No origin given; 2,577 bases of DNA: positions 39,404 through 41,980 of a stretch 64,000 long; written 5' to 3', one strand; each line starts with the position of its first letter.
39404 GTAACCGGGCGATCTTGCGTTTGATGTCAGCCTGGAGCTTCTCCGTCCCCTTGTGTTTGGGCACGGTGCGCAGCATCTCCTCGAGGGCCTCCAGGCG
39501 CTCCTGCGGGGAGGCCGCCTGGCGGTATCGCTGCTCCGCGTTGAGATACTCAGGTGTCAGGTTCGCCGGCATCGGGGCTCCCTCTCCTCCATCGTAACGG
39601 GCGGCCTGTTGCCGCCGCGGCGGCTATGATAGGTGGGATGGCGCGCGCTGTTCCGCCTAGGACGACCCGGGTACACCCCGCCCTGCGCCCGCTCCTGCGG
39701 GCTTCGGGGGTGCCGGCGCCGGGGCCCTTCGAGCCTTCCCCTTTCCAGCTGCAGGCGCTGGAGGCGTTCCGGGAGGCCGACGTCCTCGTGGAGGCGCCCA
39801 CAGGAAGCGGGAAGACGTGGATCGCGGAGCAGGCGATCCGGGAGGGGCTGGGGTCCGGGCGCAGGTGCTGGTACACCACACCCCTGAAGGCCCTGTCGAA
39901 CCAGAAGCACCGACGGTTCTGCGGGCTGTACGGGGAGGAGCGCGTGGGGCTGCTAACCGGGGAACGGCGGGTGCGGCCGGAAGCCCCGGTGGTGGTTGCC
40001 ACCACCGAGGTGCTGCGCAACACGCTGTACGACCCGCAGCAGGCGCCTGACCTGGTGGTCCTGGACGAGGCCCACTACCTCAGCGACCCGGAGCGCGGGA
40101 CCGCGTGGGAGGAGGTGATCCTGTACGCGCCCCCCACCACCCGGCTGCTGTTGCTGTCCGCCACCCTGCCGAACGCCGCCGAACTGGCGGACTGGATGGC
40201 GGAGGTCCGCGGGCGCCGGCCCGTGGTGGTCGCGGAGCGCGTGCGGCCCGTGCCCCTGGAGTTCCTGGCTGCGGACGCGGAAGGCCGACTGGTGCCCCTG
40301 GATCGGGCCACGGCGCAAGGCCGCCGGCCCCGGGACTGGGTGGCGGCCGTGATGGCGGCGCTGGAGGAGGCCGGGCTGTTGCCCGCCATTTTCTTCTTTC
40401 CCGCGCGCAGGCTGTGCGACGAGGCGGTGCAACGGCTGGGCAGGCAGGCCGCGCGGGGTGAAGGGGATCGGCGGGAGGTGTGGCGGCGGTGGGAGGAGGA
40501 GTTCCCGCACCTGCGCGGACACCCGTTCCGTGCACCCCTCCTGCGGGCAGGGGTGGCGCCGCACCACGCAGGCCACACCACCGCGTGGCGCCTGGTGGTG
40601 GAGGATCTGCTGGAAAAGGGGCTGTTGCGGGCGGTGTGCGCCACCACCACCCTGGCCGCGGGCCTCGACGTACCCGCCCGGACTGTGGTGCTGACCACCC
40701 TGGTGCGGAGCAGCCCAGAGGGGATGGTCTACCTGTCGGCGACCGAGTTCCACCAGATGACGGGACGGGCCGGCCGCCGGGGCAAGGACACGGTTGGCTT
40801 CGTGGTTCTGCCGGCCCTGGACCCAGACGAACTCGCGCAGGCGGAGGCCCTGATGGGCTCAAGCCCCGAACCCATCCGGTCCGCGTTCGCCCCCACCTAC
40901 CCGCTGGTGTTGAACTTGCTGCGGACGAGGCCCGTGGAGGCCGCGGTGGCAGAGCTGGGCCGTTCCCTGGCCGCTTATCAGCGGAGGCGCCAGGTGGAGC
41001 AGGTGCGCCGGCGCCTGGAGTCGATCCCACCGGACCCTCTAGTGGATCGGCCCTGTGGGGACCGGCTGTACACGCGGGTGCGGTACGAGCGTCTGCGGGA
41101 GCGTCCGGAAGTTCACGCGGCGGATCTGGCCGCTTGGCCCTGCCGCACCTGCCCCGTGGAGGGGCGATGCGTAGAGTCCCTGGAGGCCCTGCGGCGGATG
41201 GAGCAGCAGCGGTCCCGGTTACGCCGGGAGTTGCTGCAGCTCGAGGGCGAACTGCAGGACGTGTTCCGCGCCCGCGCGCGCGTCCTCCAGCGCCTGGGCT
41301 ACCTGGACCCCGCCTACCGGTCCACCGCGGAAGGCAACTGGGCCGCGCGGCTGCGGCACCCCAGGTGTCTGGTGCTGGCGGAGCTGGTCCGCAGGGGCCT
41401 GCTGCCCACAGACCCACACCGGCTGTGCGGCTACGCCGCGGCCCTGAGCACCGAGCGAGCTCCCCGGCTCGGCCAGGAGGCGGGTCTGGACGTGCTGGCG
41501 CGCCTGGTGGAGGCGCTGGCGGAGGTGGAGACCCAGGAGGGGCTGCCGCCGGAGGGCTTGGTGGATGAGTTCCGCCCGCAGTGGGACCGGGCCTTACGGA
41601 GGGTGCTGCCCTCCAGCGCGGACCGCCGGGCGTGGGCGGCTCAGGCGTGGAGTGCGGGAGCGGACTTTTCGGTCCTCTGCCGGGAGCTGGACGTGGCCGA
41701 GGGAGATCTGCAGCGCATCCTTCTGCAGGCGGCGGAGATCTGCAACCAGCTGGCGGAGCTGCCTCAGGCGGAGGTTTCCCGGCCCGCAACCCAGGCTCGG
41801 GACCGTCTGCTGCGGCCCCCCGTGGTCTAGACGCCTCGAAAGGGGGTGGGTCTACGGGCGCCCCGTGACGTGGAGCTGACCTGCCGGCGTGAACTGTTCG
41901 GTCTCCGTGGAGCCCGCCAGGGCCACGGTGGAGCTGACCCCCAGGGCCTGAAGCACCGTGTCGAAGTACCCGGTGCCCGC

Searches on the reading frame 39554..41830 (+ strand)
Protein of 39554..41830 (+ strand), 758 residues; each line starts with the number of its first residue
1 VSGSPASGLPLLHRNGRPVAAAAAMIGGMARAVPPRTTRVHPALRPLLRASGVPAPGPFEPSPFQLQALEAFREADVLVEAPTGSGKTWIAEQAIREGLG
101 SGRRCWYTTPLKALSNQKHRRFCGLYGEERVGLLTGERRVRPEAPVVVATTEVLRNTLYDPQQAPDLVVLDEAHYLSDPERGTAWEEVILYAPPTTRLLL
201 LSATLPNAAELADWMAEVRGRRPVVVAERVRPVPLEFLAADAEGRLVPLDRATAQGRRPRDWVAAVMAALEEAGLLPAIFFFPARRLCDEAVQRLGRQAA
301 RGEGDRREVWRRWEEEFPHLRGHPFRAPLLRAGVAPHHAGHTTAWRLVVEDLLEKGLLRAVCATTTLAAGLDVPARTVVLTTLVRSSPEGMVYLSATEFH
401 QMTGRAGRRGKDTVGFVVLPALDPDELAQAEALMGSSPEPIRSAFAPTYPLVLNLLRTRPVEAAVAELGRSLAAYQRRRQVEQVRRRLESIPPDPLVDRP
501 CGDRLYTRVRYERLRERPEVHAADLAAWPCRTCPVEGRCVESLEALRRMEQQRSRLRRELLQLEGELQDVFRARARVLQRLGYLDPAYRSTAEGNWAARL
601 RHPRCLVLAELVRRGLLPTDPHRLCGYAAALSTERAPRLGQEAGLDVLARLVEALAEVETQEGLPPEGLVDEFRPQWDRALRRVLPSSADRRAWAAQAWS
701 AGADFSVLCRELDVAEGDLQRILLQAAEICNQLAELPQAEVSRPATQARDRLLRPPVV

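Call 4: search_protein_families(library=pfam, proteins=[window:39554-41830:+], max_evalue=0.01)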
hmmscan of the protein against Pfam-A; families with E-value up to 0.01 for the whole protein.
window:39554-41830:+ (758 aa): 6 families
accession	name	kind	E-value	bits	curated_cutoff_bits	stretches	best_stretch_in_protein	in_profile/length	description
PF00270.35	DEAD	-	8.6e-23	81.3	26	1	63-209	2-165/167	DEAD/DEAH box helicase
PF08148.17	DSHCT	-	1.1e-14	55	22.7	1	590-757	4-170/172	DSHCT (NUC185) domain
PF04851.21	ResIII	-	1.3e-13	51.6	22.5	1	60-205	3-162/164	Type III restriction enzyme, res subunit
PF22527.2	DEXQc_Suv3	-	1.1e-10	41.7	27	1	80-191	19-120/154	DEXQ-box helicase domain of Suv3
PF00271.37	Helicase_C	-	1.1e-05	26.1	23.5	1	333-410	41-110/110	Helicase conserved C-terminal domain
PF13401.12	AAA_22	-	0.003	18.3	27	0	78-188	9-104/130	AAA domain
